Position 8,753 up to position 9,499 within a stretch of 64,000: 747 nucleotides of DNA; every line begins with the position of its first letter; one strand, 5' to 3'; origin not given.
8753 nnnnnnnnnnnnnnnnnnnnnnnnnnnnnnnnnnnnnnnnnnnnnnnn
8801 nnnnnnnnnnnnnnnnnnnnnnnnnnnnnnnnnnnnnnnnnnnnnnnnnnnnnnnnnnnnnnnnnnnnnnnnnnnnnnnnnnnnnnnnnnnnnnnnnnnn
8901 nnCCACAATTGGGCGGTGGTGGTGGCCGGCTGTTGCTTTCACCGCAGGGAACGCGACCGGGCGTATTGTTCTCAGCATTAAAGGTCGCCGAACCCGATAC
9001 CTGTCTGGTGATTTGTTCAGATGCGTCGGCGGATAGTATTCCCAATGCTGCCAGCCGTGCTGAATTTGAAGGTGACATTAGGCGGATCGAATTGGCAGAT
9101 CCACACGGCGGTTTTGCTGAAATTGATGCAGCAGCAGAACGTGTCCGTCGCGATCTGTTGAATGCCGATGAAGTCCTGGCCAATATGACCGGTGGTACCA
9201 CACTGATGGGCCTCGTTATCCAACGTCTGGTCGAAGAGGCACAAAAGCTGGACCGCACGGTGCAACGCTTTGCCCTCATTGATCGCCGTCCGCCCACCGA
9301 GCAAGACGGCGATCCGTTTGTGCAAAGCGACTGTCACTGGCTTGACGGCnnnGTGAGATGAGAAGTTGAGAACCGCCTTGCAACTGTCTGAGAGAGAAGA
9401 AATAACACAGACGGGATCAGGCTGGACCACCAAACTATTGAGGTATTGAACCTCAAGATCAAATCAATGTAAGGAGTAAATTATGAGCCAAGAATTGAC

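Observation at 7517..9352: Csx1-like CARF-HEPN effector carrying a second, C-terminal CARF-like domain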

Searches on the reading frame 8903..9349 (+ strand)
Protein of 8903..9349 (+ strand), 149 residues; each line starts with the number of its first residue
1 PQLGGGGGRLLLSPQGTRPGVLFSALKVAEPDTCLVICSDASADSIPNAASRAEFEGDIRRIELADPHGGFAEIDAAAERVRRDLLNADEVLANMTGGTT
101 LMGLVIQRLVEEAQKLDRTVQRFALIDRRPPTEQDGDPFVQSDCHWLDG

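Call 26: search_protein_representatives(protein=window:8903-9349:+)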
Query: 149 residues. Proteins with E-value up to 0.001 (for the whole library): 450; up to 1e-10: 363; up to 1e-30: 44. The best 150 are listed.
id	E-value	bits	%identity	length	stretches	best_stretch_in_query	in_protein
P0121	7.1e-62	224.2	73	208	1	7-148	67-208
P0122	6.5e-50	185.4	63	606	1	1-148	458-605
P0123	9.7e-47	175.1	53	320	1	1-149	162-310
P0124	1.5e-46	174.5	59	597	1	1-148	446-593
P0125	6.6e-46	172.4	57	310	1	1-149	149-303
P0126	3.5e-45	170.0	54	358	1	1-148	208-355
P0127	7.3e-44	165.8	54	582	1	1-149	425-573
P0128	9.2e-43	162.2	55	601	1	1-148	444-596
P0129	1.5e-41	158.3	53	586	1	3-148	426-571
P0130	1.6e-41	158.1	52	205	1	1-148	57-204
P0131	7.8e-40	152.7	52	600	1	1-148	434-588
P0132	7.2e-39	149.5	51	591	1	1-148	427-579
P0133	7.6e-39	149.5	54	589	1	1-140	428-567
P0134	1.2e-38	148.8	53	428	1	1-148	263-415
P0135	5.7e-38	146.6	49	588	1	3-148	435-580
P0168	6.0e-30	120.6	49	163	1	9-148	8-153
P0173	1.1e-29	119.7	48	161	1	10-148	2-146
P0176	4.2e-29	117.9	47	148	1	10-148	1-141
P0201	4.3e-25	104.8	44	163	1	7-148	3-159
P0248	2.4e-21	92.7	42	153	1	10-139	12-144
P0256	8.3e-21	90.9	39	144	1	10-147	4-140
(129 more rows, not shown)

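Call 30: search_protein_families(library=ncbifam, proteins=[P0173, P0176, P0201, P0256, P0168, P0248, window:8915-9349:+], max_evalue=10)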
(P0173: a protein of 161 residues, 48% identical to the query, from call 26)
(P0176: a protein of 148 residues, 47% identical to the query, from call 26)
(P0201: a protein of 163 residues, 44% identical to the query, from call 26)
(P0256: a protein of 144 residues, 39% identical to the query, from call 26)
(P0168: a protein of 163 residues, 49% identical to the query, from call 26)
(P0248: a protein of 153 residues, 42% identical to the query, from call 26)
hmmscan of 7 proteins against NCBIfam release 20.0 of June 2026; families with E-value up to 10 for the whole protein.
P0173 (161 aa): 1 family
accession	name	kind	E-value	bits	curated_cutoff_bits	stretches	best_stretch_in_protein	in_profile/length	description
TIGR02710.1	TIGR02710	equivalog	0.052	12.5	83.9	1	29-102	12-87/384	TIGR02710 family CRISPR-associated CARF protein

P0176 (148 aa): 1 family
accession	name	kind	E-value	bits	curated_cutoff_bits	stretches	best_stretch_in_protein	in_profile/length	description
TIGR02710.1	TIGR02710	equivalog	0.089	11.7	83.9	1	15-100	5-89/384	TIGR02710 family CRISPR-associated CARF protein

P0201 (163 aa): 2 families
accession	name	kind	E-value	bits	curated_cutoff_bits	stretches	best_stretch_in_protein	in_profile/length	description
TIGR02710.1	TIGR02710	equivalog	0.00061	18.8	83.9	1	37-118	15-97/384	TIGR02710 family CRISPR-associated CARF protein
NF047902.1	MmDecMmdD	equivalog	0.024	14.9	150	1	82-123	59-101/112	methylmalonyl-CoA decarboxylase subunit delta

P0256 (144 aa): 1 family
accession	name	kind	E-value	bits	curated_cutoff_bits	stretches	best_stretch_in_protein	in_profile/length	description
NF053538.1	DixhxACActTsKce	equivalog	0.045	12.8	430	1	51-109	45-103/310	3,5-dioxohexanoate:acetyl-CoA acetone transferase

P0168 (163 aa): 1 family
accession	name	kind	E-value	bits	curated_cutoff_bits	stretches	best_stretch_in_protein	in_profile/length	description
NF037972.1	HuaA_fam_RiPP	subfamily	0.071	13.1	35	1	37-58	9-30/40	huazacin family RiPP peptide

P0248 (153 aa): 0 families

window:8915-9349:+ (145 aa): 1 family
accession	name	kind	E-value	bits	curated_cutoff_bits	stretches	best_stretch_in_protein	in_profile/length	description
TIGR02710.1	TIGR02710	equivalog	0.025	13.5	83.9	1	19-100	4-87/384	TIGR02710 family CRISPR-associated CARF protein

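Call 34: search_solved_structures(query=window:8903-9349:+, max_evalue=10, show_alignments=0)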
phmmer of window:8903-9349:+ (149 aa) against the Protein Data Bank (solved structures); distinct sequences matched with E-value up to 10: 2.
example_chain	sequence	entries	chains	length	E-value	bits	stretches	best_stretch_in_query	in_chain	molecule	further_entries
8bao_A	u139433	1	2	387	0.0036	20.7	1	16-113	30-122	DUF1887 family protein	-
3tul_A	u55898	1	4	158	0.17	15.3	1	42-115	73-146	Cell invasion protein sipB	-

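Call 39: search_solved_structures(query=A3, max_evalue=10, show_alignments=3)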
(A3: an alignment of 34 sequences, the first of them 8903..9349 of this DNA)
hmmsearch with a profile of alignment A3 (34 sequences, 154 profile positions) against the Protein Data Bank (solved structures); distinct sequences matched with E-value up to 10: 35.
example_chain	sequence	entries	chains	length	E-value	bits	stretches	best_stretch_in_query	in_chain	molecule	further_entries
8bao_A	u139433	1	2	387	4.4e-06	29.4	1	7-117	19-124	DUF1887 family protein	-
6sce_A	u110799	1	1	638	2.5e-05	26.9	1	11-129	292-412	Uncharacterized protein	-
4u39_A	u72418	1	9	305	0.0023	20.5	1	85-114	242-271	Cell division protein FtsZ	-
2rhh_A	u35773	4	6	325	0.0026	20.4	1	85-114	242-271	Cell Division Protein ftsZ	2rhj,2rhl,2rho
2vam_A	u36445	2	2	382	0.0043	19.7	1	85-114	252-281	CELL DIVISION PROTEIN FTSZ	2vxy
3wgj_A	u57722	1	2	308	0.012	18.2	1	84-117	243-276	Cell division protein FtsZ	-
5xdv_A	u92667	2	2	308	0.019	17.6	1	84-117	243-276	Cell division protein FtsZ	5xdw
3wgl_A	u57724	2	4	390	0.023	17.3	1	84-117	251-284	Cell division protein FtsZ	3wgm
8k8i_A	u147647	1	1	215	0.024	17.3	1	29-118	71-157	De novo design protein -N14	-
3wgk_A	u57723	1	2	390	0.024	17.3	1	84-117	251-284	Cell division protein FtsZ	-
7ojc_A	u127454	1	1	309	0.026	17.1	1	84-117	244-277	Cell division protein FtsZ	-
7ojb_A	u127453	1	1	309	0.032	16.9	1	84-117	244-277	Cell division protein FtsZ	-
7ojd_A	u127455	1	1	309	0.034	16.8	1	84-117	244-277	Cell division protein FtsZ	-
7ojz_A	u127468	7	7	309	0.035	16.7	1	84-117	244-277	Cell division protein FtsZ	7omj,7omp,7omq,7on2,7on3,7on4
7oja_A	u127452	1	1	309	0.035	16.7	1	84-117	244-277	Cell division protein FtsZ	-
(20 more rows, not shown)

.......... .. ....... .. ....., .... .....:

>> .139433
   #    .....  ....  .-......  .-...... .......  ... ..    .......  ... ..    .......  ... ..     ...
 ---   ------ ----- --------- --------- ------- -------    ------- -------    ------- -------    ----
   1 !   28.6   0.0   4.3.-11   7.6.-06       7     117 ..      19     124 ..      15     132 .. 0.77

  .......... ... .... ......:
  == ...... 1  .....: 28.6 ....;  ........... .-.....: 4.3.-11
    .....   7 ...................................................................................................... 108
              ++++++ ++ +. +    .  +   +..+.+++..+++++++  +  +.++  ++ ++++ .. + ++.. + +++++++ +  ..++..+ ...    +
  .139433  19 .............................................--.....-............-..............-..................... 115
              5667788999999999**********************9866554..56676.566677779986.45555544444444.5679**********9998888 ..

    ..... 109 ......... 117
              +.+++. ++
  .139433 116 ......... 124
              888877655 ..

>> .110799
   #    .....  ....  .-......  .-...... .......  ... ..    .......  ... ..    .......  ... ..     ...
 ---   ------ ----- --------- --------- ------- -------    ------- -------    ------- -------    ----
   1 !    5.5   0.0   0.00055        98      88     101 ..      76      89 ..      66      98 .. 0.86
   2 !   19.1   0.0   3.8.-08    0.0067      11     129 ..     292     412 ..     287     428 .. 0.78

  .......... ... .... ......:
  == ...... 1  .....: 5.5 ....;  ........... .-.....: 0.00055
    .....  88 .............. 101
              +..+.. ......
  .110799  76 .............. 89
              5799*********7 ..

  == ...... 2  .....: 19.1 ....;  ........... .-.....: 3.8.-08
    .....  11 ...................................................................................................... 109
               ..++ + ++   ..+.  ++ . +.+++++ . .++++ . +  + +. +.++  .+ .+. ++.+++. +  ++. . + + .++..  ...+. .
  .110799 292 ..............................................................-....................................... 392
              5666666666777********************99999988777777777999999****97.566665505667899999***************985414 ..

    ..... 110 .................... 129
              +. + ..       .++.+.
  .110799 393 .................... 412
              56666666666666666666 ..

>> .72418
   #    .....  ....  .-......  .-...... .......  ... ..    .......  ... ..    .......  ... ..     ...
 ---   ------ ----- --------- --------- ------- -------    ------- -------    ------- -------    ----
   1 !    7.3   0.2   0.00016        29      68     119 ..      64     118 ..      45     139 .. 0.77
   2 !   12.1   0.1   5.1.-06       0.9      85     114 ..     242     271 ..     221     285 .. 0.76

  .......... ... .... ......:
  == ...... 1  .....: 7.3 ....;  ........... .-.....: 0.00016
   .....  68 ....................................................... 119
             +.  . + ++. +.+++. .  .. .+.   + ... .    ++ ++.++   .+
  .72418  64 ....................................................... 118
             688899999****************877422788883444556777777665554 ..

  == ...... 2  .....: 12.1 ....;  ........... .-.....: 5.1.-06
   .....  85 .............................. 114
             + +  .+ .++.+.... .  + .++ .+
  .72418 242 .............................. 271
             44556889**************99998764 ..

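Call 40: search_protein_families(library=pfam, alignment_id=A3, max_evalue=1)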
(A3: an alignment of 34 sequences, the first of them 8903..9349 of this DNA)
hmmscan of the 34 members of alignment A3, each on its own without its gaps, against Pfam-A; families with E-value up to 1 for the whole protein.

A. member 1, window:8903-9349:+ (149 aa): 1 family
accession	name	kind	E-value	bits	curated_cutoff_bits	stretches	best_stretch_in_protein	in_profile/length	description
PF23400.1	CARF_Card1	-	0.018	15.5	24.6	1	73-113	73-111/146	Card1 CARF domain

B. families by the number of members that match (of 34 scanned): 23 families
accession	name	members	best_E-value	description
PF23400.1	CARF_Card1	26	1e-05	Card1 CARF domain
PF22662.2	Csa3_N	4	0.018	Csa3 CRISPR-associated Rossmann-like domain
PF19810.5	HFX_2341_N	3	0.014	HFX_2341-like, N-terminal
PF07338.18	YdgH_BhsA-like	2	0.11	YdgH/BhsA/McbA-like domain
PF01182.26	Glucosamine_iso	2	0.11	Glucosamine-6-phosphate isomerases/6-phosphogluconolactonase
PF09962.14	DUF2196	1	0.028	Uncharacterized conserved protein (DUF2196)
PF12896.12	ANAPC4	1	0.031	Anaphase-promoting complex, cyclosome, subunit 4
PF02545.19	Maf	1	0.046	Maf-like protein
PF12153.13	CAP18_C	1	0.046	LPS binding domain of CAP18 (C terminal)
PF07040.16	DUF1326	1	0.063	Protein of unknown function (DUF1326)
PF06223.18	Phage_tail_T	1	0.074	Minor tail protein T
PF09651.16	Cas_APE2256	1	0.084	CRISPR-associated protein (Cas_APE2256)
PF12327.13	FtsZ_C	1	0.088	FtsZ family, C-terminal domain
PF19604.4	DUF6109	1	0.1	Family of unknown function (DUF6109)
PF04055.27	Radical_SAM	1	0.12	Radical SAM superfamily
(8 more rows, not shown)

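Call 42: predict_structure(alignment_id=A2)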
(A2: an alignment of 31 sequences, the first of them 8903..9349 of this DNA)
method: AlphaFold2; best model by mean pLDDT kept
length: 149 residues; sequences in the alignment: 31
mean_pLDDT: 88.5   pTM: 0.86
mean pLDDT of the five models: 88.5, 87.6, 86.3, 85.8, 85.6
residues with pLDDT >= 90: 92; 70-90: 46; 50-70: 8; < 50: 3
segments of 3 or more residues with pLDDT < 50: none
pLDDT, mean of each block of 10 residues (from residue 1): 69 89 94 95 93 95 76 87 93 89 93 95 92 84 84
secondary structure, 60 per line:
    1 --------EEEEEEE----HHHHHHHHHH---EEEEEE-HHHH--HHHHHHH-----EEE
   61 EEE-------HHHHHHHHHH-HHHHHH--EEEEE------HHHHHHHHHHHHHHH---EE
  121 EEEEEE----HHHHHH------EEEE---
elements in order: E9-15 H20-29 E33-38 H40-43 H46-52 E58-63 H71-80 H82-87 E90-94 H101-115 E119-126 H131-136 E143-146

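Call 46: fold_search(model_id=the predicted structure, library=pdb)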
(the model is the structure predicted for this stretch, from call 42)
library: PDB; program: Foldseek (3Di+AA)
matches with E <= 10: 1791; with E <= 0.001: 26
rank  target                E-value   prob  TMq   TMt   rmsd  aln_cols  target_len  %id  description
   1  8jbb_A                6.8e-06  1.00  0.68  0.25   3.7       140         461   18  Crystal Structure of the Csm6 from Thermus thermophilus HB8 in complex with A2>p (released 2023-12-13)
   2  5fsh_B                1.2e-05  1.00  0.68  0.25   4.5       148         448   19  Crystal structure of Thermus thermophilus Csm6 (released 2016-01-27)
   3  8bao_B                1.4e-05  1.00  0.62  0.27   2.5       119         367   14  Dysgonamonadaceae bacterium CRISPR ancillary nuclease 2 (released 2022-11-30)
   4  8jbb_B                1.7e-05  1.00  0.69  0.25   3.8       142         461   18  Crystal Structure of the Csm6 from Thermus thermophilus HB8 in complex with A2>p (released 2023-12-13)
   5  8jh1_B                1.8e-05  1.00  0.66  0.24   4.7       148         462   17  Crystal Structure of the Csm6 Y161A mutant from Thermus thermophilus HB8 in complex with cyclic-tetraadenylate (cA4) (released 2023-12-13)
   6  8jbc_B                6.7e-05  1.00  0.67  0.25   3.6       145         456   19  Crystal Structure of the Csm6 K137A mutant from Thermus thermophilus HB8 in its apo form (released 2023-12-13)
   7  5fsh_A                8.1e-05  1.00  0.63  0.23   3.1       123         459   19  Crystal structure of Thermus thermophilus Csm6 (released 2016-01-27)
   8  8jbc_A                9.1e-05  1.00  0.67  0.24   3.7       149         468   18  Crystal Structure of the Csm6 K137A mutant from Thermus thermophilus HB8 in its apo form (released 2023-12-13)
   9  8t65_A                1.2e-04  1.00  0.62  0.60   4.4       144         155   16  cA4 bound Cam1 (released 2024-01-10)
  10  8t64_B                1.4e-04  1.00  0.53  0.60   5.8       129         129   18  Apo Cam1(42-206) (released 2024-01-10)
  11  8jh1_A                1.5e-04  1.00  0.60  0.22   3.6       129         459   18  Crystal Structure of the Csm6 Y161A mutant from Thermus thermophilus HB8 in complex with cyclic-tetraadenylate (cA4) (released 2023-12-13)
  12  7bdv_B                1.7e-04  1.00  0.60  0.28   2.7       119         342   12  Structure of Can2 from Sulfobacillus thermosulfidooxidans in complex with cyclic tetra-adenylate (cA4) (released 2021-03-03)
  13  7bdv_D                1.9e-04  1.00  0.59  0.28   2.7       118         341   12  Structure of Can2 from Sulfobacillus thermosulfidooxidans in complex with cyclic tetra-adenylate (cA4) (released 2021-03-03)
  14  8bao_A                2.0e-04  1.00  0.62  0.27   2.5       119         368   14  Dysgonamonadaceae bacterium CRISPR ancillary nuclease 2 (released 2022-11-30)
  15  8t66_A                2.0e-04  1.00  0.58  0.57   3.5       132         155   16  cA6 bound Cam1 (released 2024-01-10)
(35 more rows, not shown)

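Call 54: find_homologous_proteins(query=A4, max_evalue=0.00001)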
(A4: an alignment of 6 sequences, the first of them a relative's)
Query A4 (6 sequences) (161 aa, profile of the alignment): 223 proteins with E <= 0.00001 among 8000 candidates; the best 120 are listed.
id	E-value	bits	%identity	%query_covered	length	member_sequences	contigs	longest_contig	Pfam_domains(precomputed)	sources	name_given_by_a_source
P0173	1.8e-63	231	100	100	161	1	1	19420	-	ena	-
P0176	7.6e-62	225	48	90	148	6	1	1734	-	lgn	-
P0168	8.1e-62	225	47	91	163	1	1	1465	-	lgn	-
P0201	4.2e-61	223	41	91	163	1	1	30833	-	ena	-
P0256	5.6e-58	213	38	90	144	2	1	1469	-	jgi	jgi:hypothetical protein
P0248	4.5e-55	203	37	87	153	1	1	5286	-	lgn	-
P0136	3.1e-53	197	55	91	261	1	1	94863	PF03787.21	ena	-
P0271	3.2e-52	194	35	90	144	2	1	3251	-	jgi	jgi:hypothetical protein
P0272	1.9e-51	192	49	91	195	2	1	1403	-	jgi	jgi:hypothetical protein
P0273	2.2e-51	191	50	95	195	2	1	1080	-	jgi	jgi:hypothetical protein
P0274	4.9e-51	190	45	96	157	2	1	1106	-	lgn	-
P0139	5.0e-51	190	46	89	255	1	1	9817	-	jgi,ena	-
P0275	5.4e-51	190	50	95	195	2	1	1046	-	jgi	jgi:hypothetical protein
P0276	6.7e-51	190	48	90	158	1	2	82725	-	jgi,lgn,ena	jgi:hypothetical protein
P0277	1.9e-50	188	49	96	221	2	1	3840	-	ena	-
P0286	6.0e-49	183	49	90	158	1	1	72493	-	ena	-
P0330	3.9e-38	148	32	91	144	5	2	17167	-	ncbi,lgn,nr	ncbi:MAG: hypothetical protein PWQ31_1304 [Eubacteriales bacterium]|nr:hypothetical protein [Eubacte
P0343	5.2e-34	135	30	89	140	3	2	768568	-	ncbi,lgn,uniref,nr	ncbi:hypothetical protein [Carboxydothermus ferrireducens]|uniref:CMP-2-keto-3-deoxyoctulosonic acid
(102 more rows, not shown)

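Call 55: find_encoding_contigs(protein=P0343, flank=8000, max_places=2)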
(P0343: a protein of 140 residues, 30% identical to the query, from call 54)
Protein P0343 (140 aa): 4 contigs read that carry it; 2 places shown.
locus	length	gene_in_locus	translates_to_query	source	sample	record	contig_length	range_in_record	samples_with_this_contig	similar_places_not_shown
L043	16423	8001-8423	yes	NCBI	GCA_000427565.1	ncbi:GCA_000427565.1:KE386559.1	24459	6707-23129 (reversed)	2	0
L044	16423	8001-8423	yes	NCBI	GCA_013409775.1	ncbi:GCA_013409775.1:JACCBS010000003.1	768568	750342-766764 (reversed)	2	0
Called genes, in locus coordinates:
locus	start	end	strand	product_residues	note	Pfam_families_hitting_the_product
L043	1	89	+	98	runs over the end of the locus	PF06803:DUF1232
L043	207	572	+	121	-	PF06803:DUF1232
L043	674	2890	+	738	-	PF01966:HD, PF18211:Csm1_B, PF22335:Cas10-Cmr2_palm2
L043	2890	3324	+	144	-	PF03750:Csm2_III-A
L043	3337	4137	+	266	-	PF03787:RAMPs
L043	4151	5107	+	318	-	PF17953:Csm4_C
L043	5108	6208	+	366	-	PF03787:RAMPs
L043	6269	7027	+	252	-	PF21350:Cas6_I-A, PF01881:Cas_Cas6_C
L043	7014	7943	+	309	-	PF08902:DUF1848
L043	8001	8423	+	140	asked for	-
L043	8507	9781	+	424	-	PF08279:HTH_11 (faint), PF13280:WYL, PF25583:WCX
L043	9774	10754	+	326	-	PF13280:WYL, PF25583:WCX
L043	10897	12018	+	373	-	PF09651:Cas_APE2256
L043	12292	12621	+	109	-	PF12172:zf-ChsH2 (faint), PF13248:Zn_ribbon_3 (faint), PF12773:DZR (weak), PF13240:Zn_Ribbon_1 (faint)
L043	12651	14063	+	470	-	PF22230:Csx1_CARF (faint), PF09455:Csx1_HEPN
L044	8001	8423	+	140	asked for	-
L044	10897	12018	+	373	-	PF09651:Cas_APE2256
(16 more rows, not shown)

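Call 56: find_encoding_contigs(protein=P0276, flank=8000, max_places=2)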
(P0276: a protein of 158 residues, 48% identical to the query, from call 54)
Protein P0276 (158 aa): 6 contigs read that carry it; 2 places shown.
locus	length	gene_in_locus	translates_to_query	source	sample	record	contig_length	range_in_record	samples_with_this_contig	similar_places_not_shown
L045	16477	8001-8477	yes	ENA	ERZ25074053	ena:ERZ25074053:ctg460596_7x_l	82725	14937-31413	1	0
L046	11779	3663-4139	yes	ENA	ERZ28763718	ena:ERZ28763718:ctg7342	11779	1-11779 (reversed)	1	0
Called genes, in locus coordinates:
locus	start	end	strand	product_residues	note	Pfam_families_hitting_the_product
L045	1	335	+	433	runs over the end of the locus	PF11638:DnaA_N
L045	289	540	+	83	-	-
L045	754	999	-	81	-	-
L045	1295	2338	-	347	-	PF00188:CAP (weak)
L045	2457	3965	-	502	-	PF00089:Trypsin, PF13365:Trypsin_2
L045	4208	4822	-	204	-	-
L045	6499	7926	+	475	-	-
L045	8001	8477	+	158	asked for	-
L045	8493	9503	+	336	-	PF03787:RAMPs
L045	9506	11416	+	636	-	PF12469:Cmr2_N, PF22335:Cas10-Cmr2_palm2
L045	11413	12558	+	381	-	PF09700:Cas_Cmr3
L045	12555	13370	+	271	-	PF03787:RAMPs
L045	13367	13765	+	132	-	PF09701:Cas_Cmr5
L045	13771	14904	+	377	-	PF03787:RAMPs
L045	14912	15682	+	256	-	PF08798:CRISPR_assoc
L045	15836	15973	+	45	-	-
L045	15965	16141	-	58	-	PF13808:DDE_Tnp_1_assoc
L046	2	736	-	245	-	?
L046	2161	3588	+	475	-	-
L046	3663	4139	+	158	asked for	-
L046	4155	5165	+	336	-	PF03787:RAMPs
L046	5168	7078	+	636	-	PF12469:Cmr2_N, PF22335:Cas10-Cmr2_palm2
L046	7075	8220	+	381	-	PF09700:Cas_Cmr3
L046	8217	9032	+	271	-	PF03787:RAMPs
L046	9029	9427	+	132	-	PF09701:Cas_Cmr5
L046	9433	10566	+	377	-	PF03787:RAMPs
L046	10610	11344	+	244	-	PF08798:CRISPR_assoc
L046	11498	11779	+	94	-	?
